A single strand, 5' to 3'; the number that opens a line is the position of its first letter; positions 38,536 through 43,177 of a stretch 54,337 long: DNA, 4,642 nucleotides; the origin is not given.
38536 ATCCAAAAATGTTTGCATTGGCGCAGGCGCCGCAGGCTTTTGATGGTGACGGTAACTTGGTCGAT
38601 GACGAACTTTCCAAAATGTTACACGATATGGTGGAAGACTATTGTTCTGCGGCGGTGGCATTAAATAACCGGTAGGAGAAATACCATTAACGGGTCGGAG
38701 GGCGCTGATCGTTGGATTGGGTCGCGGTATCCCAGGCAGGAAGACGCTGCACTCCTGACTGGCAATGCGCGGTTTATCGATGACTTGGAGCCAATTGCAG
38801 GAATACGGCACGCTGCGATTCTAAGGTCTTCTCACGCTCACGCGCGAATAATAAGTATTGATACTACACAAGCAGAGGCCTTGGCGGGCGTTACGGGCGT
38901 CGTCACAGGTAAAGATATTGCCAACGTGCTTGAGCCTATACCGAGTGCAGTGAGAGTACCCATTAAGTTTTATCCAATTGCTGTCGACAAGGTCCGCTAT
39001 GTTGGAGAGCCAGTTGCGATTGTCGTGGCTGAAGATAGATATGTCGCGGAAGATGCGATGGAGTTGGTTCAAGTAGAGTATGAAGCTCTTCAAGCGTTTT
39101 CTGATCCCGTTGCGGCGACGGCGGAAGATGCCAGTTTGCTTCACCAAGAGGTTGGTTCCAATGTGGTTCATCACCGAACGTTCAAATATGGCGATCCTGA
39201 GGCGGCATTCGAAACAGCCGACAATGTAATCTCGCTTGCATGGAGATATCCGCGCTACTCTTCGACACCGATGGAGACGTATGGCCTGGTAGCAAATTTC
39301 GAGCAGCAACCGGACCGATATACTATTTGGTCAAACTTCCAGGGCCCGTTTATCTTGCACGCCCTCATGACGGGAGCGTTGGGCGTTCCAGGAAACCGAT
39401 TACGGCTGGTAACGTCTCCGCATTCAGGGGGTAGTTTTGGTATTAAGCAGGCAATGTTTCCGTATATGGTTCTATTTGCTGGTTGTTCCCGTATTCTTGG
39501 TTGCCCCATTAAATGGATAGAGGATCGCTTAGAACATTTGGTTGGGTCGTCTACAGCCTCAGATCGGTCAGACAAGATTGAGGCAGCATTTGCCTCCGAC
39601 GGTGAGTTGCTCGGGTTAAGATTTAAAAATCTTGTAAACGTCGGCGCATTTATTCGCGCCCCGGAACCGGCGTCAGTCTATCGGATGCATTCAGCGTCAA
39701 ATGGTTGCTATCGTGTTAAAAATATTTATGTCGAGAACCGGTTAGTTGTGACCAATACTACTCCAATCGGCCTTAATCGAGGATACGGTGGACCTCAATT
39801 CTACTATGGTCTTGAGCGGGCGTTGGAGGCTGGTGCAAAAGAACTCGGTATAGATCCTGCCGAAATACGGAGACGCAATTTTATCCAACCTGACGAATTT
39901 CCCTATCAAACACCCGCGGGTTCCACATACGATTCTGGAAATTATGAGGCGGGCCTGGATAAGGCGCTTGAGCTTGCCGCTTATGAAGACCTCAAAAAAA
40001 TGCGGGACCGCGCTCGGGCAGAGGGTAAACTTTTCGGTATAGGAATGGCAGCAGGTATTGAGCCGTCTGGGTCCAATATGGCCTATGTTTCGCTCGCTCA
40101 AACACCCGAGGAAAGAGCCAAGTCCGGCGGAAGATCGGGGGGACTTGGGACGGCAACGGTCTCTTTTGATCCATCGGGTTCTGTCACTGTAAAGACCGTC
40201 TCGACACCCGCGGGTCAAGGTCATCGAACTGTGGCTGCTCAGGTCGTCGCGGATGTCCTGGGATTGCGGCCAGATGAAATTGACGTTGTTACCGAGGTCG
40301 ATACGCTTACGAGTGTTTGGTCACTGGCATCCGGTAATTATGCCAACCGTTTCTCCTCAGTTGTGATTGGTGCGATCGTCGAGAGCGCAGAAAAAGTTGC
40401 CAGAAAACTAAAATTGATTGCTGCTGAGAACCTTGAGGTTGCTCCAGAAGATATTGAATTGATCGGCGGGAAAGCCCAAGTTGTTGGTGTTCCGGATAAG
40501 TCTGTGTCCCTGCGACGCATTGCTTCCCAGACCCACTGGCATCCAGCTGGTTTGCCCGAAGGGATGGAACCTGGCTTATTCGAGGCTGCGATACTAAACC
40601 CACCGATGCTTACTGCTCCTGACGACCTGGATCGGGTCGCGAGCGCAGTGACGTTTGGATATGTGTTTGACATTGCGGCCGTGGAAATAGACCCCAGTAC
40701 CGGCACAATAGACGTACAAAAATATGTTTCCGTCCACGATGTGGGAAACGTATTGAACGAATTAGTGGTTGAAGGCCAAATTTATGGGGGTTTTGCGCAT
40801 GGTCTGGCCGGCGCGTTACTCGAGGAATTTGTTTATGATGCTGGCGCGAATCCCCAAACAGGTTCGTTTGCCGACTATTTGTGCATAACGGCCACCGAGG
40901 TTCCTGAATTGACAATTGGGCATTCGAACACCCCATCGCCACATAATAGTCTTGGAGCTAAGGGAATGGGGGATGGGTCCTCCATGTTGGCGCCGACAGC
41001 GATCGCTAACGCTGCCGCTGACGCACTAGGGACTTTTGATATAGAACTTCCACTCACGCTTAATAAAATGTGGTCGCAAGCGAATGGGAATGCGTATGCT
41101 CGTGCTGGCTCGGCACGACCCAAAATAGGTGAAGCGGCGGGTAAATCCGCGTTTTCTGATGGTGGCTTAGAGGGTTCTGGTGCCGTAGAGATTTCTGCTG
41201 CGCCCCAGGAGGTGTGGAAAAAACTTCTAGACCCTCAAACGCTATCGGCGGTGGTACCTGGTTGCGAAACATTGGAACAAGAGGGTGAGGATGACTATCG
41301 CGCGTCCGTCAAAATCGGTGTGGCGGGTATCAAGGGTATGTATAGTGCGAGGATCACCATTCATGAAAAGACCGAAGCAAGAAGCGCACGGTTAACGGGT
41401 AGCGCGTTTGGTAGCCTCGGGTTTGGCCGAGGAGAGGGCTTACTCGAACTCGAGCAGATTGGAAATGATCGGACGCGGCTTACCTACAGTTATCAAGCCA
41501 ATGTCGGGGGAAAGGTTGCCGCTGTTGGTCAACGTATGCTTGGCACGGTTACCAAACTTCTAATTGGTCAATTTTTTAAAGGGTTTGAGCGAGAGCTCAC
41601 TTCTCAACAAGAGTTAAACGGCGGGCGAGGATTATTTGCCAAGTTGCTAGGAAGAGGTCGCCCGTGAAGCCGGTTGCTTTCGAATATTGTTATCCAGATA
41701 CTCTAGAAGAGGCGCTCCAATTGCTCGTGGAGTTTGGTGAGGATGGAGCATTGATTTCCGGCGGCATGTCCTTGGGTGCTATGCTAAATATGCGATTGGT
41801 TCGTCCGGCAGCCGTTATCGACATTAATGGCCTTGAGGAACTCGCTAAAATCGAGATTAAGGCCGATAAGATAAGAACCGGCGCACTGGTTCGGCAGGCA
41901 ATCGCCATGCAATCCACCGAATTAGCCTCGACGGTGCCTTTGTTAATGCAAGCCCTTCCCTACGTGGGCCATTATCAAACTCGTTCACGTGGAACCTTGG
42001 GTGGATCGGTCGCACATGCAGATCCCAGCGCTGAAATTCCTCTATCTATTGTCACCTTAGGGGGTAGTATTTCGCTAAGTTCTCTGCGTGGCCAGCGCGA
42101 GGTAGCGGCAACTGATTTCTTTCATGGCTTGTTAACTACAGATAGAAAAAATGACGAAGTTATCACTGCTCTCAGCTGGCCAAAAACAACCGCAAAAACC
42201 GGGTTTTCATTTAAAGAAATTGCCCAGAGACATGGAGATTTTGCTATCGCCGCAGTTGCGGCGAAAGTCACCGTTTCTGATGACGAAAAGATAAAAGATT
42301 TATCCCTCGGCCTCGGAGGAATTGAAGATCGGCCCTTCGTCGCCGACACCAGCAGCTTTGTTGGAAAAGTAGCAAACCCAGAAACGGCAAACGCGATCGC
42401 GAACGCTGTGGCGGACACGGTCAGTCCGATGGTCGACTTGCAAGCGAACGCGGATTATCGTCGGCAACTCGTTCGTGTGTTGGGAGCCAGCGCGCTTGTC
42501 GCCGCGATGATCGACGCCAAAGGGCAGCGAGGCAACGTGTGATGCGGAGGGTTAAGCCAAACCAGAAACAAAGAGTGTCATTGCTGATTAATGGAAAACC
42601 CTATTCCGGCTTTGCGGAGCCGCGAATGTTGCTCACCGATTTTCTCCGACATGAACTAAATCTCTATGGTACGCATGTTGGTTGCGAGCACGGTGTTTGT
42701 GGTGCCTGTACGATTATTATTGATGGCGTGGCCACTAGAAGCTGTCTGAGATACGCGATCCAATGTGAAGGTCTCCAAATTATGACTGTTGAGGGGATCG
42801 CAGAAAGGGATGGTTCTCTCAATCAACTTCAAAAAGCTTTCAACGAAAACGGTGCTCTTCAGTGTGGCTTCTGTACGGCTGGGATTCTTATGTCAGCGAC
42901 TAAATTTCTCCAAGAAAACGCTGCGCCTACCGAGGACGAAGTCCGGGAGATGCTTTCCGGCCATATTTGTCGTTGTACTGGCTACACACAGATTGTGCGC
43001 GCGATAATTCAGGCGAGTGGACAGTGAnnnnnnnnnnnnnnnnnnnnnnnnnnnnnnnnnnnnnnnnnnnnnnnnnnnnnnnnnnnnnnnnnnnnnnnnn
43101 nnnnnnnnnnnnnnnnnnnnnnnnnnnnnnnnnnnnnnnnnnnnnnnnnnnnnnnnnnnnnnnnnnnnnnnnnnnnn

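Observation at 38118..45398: Molybdo-hydroxylase L-M-S + CoA ligase + crotonase operon with the gene order of the furoyl-CoA (hmfABCDE) pathway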

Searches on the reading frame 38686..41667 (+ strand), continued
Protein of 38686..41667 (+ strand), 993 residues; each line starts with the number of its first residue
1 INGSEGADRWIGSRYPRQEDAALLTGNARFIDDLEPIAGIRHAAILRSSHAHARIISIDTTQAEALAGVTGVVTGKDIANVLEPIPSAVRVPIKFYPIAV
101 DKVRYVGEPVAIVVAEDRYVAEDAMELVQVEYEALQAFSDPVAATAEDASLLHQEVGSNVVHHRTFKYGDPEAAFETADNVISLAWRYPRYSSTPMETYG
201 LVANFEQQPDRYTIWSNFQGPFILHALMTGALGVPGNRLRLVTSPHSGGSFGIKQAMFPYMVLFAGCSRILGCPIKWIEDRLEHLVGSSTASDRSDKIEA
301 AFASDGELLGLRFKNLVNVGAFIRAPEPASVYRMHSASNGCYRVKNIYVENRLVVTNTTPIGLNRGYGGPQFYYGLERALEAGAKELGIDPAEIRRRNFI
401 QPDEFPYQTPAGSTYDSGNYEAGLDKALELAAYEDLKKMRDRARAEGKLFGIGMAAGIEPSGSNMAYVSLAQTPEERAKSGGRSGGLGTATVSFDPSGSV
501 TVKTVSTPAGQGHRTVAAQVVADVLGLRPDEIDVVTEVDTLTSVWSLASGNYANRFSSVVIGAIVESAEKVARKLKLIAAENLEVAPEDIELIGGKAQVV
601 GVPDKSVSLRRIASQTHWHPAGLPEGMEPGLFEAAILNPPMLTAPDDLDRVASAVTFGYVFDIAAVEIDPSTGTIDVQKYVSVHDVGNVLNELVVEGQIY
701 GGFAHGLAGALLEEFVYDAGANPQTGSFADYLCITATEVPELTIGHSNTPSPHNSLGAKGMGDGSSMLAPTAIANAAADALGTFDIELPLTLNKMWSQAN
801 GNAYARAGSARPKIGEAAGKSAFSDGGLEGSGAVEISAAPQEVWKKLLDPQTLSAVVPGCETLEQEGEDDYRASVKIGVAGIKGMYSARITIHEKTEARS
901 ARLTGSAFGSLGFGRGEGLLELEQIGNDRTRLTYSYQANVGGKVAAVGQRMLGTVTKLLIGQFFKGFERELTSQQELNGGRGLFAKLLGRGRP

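Call 62: get_annotated_region(hit=H5, flank=6000)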
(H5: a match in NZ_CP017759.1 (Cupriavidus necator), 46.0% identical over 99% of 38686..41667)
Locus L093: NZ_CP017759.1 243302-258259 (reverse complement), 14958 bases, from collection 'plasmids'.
description: Cupriavidus necator strain NH9 plasmid pENH92, complete sequence
organism: Cupriavidus necator (NCBI taxid 106590)
taxonomy: Bacteria; Pseudomonadota; Betaproteobacteria; Burkholderiales; Burkholderiaceae; Cupriavidus; Cupriavidus necator
host: -; source: whole organism,soil; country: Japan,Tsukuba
typing (MOB-suite, as given by PLSDB): non-mobilizable; mating-pair formation MPF_F
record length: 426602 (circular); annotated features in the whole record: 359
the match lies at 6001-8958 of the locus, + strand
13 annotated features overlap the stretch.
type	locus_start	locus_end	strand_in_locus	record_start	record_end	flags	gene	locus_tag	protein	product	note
CDS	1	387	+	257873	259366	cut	-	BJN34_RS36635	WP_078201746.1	UbiD family decarboxylase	-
CDS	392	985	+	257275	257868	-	-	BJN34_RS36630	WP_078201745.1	UbiX family flavin prenyltransferase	-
CDS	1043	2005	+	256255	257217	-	-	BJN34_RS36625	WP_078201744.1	tripartite tricarboxylate transporter substrate binding protein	-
CDS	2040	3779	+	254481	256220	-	-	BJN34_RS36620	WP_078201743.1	GMC family oxidoreductase N-terminal domain-containing protein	-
CDS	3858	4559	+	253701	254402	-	-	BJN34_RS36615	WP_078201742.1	sterol desaturase family protein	GO:0008610 - lipid biosynthetic process [Evidence IEA]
CDS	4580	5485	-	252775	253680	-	-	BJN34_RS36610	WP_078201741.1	LysR family transcriptional regulator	GO:0006355 - regulation of DNA-templated transcription [Evidence IEA]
CDS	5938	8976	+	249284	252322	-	-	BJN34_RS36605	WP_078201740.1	molybdopterin cofactor-binding domain-containing protein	-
CDS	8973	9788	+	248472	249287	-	-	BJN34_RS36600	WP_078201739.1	FAD binding domain-containing protein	-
CDS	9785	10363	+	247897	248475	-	-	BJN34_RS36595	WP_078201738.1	(2Fe-2S)-binding protein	-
CDS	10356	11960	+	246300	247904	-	-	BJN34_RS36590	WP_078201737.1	AMP-binding protein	-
CDS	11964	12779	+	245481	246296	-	-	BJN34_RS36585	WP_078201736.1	enoyl-CoA hydratase/isomerase family protein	-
CDS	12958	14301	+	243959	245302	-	-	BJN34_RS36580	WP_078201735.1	MFS transporter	GO:0055085 - transmembrane transport [Evidence IEA]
CDS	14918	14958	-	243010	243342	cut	-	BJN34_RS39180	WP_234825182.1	hypothetical protein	-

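Call 63: get_annotated_region(hit=H12, flank=6000)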
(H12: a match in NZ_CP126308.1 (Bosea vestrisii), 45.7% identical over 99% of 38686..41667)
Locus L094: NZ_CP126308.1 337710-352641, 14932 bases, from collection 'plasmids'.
description: Bosea vestrisii strain A18/4-2 plasmid unnamed, complete sequence
organism: Bosea vestrisii (NCBI taxid 151416)
taxonomy: Bacteria; Pseudomonadota; Alphaproteobacteria; Hyphomicrobiales; Boseaceae; Bosea; Bosea vestrisii
host: -; source: cell culture,root nodule of Vicia costata; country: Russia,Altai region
typing (MOB-suite, as given by PLSDB): conjugative; relaxase MOBP; mating-pair formation MPF_T
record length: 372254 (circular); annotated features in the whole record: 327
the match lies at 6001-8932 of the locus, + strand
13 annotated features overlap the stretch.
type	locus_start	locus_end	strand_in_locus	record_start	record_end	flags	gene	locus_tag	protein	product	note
CDS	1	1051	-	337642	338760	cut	-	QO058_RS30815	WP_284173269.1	hypothetical protein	-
CDS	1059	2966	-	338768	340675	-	-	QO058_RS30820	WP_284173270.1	hypothetical protein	-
CDS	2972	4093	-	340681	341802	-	-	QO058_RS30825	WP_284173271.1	hypothetical protein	-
CDS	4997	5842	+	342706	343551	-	-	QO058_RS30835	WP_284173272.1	AraC family transcriptional regulator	-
CDS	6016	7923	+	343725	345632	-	-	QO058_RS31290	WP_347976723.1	xanthine dehydrogenase family protein molybdopterin-binding subunit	-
CDS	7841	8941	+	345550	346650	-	-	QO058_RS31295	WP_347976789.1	molybdopterin cofactor-binding domain-containing protein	-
CDS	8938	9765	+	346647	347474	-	-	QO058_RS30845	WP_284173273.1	FAD binding domain-containing protein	-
CDS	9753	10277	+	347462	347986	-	-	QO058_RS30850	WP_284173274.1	(2Fe-2S)-binding protein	-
CDS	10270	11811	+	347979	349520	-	-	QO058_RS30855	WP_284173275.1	AMP-binding protein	-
CDS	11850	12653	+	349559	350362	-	-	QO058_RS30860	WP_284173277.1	enoyl-CoA hydratase-related protein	-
CDS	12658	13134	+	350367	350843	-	-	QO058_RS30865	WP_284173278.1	PaaI family thioesterase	-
CDS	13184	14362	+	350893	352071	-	-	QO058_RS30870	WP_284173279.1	ABC transporter substrate-binding protein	-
CDS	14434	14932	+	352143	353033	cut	-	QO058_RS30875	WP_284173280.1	branched-chain amino acid ABC transporter permease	GO:0015803 - branched-chain amino acid transport [Evidence IEA]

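Call 65: search_protein_representatives(protein=window:38686-41667:+)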
Query: 993 residues. Proteins with E-value up to 0.001 (for the whole library): 48943; up to 1e-10: 22329; up to 1e-30: 4856. The best 150 are listed.
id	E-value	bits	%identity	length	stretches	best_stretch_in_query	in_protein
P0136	0.0e+00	1063.6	61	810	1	3-797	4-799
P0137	1.4e-295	999.9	48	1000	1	8-972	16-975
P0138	3.8e-269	912.4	47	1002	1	6-967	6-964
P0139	3.8e-239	813.1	49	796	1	7-797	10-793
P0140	4.1e-226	770.0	46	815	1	8-796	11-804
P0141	1.0e-219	748.8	45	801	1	8-797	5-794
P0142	6.3e-206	703.2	44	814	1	7-797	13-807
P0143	1.4e-204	698.7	44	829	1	16-784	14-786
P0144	1.2e-201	689.0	45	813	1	9-788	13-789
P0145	4.0e-201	687.3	42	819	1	15-798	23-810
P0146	1.5e-198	678.8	47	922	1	8-706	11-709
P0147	3.8e-188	644.3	69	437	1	8-418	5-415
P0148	2.8e-173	595.2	41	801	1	9-791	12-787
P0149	3.9e-173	594.7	41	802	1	10-791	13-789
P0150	8.8e-173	593.5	40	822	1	11-801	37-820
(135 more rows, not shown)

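Call 78: find_encoding_contigs(protein=P0019, flank=3000, max_places=1)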
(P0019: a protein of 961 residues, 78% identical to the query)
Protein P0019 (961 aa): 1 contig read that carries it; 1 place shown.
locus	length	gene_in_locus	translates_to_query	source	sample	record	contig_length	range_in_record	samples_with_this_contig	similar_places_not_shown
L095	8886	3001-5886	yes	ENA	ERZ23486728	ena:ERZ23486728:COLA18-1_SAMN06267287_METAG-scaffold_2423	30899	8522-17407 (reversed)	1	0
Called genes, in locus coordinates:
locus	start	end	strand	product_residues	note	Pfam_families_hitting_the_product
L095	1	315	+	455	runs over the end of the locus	PF02417:Chromate_transp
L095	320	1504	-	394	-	PF01494:FAD_binding_3, PF13450:NAD_binding_8 (faint)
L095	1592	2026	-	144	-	PF13527:Acetyltransf_9 (weak), PF13673:Acetyltransf_10, PF00583:Acetyltransf_1, PF13508:Acetyltransf_7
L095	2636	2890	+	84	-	-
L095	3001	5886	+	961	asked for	PF01315:Ald_Xan_dh_C, PF02738:MoCoBD_1, PF20256:MoCoBD_2, PF03364:Polyketide_cyc (weak), PF06240:COXG, PF10604:Polyketide_cyc2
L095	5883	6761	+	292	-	PF00941:FAD_binding_5, PF03450:CO_deh_flav_C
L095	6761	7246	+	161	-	PF00111:Fer2 (weak), PF01799:Fer2_2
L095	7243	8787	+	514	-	PF00501:AMP-binding, PF13193:AMP-binding_C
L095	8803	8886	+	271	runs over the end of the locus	PF00378:ECH_1, PF16113:ECH_2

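Call 79: find_encoding_contigs(protein=P0020, flank=3000, max_places=1)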
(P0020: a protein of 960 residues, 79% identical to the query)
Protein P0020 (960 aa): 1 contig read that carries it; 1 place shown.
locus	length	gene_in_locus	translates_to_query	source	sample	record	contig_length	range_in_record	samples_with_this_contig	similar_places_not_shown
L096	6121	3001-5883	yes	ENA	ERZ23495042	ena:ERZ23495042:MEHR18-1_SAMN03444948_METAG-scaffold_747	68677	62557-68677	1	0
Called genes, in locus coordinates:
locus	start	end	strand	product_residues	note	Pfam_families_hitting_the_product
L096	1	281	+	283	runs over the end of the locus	PF02678:Pirin, PF05726:Pirin_C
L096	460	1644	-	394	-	PF01494:FAD_binding_3, PF13450:NAD_binding_8 (faint)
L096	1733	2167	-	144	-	PF00583:Acetyltransf_1, PF13527:Acetyltransf_9 (faint), PF13673:Acetyltransf_10, PF13508:Acetyltransf_7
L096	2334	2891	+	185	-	PF02525:Flavodoxin_2, PF03358:FMN_red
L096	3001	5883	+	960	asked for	PF01315:Ald_Xan_dh_C, PF02738:MoCoBD_1, PF20256:MoCoBD_2, PF06240:COXG, PF10604:Polyketide_cyc2 (weak)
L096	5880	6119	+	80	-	?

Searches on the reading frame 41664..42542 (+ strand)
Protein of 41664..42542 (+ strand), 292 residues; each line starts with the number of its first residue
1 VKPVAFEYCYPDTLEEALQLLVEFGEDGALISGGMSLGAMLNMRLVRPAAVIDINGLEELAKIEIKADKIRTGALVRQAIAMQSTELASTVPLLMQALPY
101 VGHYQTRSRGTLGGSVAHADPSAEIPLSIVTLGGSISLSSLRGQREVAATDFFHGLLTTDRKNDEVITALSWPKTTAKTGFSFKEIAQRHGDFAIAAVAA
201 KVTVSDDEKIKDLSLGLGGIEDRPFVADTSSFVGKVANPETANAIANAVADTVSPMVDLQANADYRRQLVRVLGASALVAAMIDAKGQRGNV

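Call 5: search_protein_families(library=pfam, proteins=[window:41664-42542:+])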
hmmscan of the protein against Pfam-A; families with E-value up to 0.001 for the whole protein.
window:41664-42542:+ (292 aa): 2 families
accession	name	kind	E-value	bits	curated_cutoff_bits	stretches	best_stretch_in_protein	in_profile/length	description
PF00941.27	FAD_binding_5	-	2.2e-39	135.4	27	1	5-174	2-169/170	FAD binding domain in molybdopterin dehydrogenase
PF03450.22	CO_deh_flav_C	-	7.9e-17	61.7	25.5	1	182-275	2-96/102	CO dehydrogenase flavoprotein C-terminal domain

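Call 6: search_protein_families(library=ncbifam, proteins=[window:41664-42542:+])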
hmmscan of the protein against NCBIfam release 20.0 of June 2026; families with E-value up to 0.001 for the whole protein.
window:41664-42542:+ (292 aa): 7 families
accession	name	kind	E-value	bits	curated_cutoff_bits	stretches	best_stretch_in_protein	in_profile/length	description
NF041019.1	glyceraldDH_beta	equivalog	5.8e-64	216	350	1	1-279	1-278/280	glyceraldehyde dehydrogenase subunit beta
TIGR02963.1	xanthine_xdhA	equivalog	6e-32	110.9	467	1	9-271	196-458/468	xanthine dehydrogenase small subunit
NF043083.1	XdhB_XDHase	equivalog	1.1e-30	106.7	310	1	8-286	7-288/289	xanthine dehydrogenase subunit XdhB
NF007427.0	PRK09971.1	equivalog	8.2e-28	97.4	287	1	7-288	6-290/292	xanthine dehydrogenase FAD-binding subunit XdhB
TIGR03195.1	4hydrxCoA_B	equivalog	1e-25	90.6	404.55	2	122-274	158-312/321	4-hydroxybenzoyl-CoA reductase subunit beta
TIGR03199.1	pucC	equivalog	1.3e-13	50.9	306.05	1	11-224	1-210/264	xanthine dehydrogenase subunit C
TIGR03312.1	Se_sel_red_FAD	hypoth_equivalog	4.6e-11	42.4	241.5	1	8-279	4-248/257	molybdopterin-dependent oxidoreductase FAD-binding subunit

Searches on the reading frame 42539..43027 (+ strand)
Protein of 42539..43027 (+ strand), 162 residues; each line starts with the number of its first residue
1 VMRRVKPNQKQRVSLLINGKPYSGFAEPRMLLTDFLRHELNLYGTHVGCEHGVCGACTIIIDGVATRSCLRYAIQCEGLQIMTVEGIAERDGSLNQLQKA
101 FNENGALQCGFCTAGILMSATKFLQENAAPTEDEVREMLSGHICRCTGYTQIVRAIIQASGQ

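Call 5: search_protein_families(library=pfam, proteins=[window:42539-43027:+])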
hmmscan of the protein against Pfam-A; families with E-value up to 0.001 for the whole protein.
window:42539-43027:+ (162 aa): 3 families
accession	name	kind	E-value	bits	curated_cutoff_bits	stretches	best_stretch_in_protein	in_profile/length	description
PF01799.25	Fer2_2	-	2.6e-30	104.8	30.3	1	83-156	1-74/75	[2Fe-2S] binding domain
PF00111.32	Fer2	-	2.3e-06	27.9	21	1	25-63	12-50/77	2Fe-2S iron-sulfur cluster binding domain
PF13085.11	Fer2_3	-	4.3e-05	23.9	27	1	48-80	51-83/107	2Fe-2S iron-sulfur cluster binding domain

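Call 6: search_protein_families(library=ncbifam, proteins=[window:42539-43027:+])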
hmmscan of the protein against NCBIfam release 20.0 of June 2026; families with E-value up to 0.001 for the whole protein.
window:42539-43027:+ (162 aa): 11 families
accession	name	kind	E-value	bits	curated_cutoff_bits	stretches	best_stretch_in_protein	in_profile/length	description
NF041020.1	glyceraldDH_gamma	equivalog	1.8e-58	196.7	290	1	1-160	1-159/164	glyceraldehyde dehydrogenase subunit gamma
NF043084.2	XdhC_XDHase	equivalog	4.5e-52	175.6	217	1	12-158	2-148/151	xanthine dehydrogenase subunit XdhC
TIGR03198.1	pucE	equivalog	1.3e-45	154.5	254.3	1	10-159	1-148/151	xanthine dehydrogenase subunit E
TIGR03193.1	4hydroxCoAred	equivalog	1.3e-44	151.7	257.8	1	14-158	3-146/148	4-hydroxybenzoyl-CoA reductase subunit gamma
NF045668.1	pterin_aldehy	equivalog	8.9e-43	146.5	1100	1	14-160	4-152/905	molybdopterin-dependent aldehyde oxidoreductase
NF007387.0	PRK09908.1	equivalog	1.8e-40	138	212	1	12-158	8-154/159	xanthine dehydrogenase iron sulfur-binding subunit XdhC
TIGR03311.1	Se_dep_XDH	equivalog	1.1e-39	136.2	830.45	1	14-159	2-143/848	selenium-dependent xanthine dehydrogenase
NF008514.0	PRK11433.1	equivalog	7.6e-36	123.6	322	1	7-161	47-215/218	aldehyde dehydrogenase iron-sulfur subunit PaoA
TIGR02963.1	xanthine_xdhA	equivalog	2.9e-35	121.8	467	1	26-158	15-156/468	xanthine dehydrogenase small subunit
TIGR02969.1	mam_aldehyde_ox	subfamily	1.3e-23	82.5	1912.3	1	26-156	17-157/1330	aldehyde oxidase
TIGR03313.1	Se_sel_red_Mo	hypoth_equivalog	4.9e-11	41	1101.9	1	51-159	37-144/951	molybdopterin-dependent oxidoreductase Mo/Fe-S-binding subunit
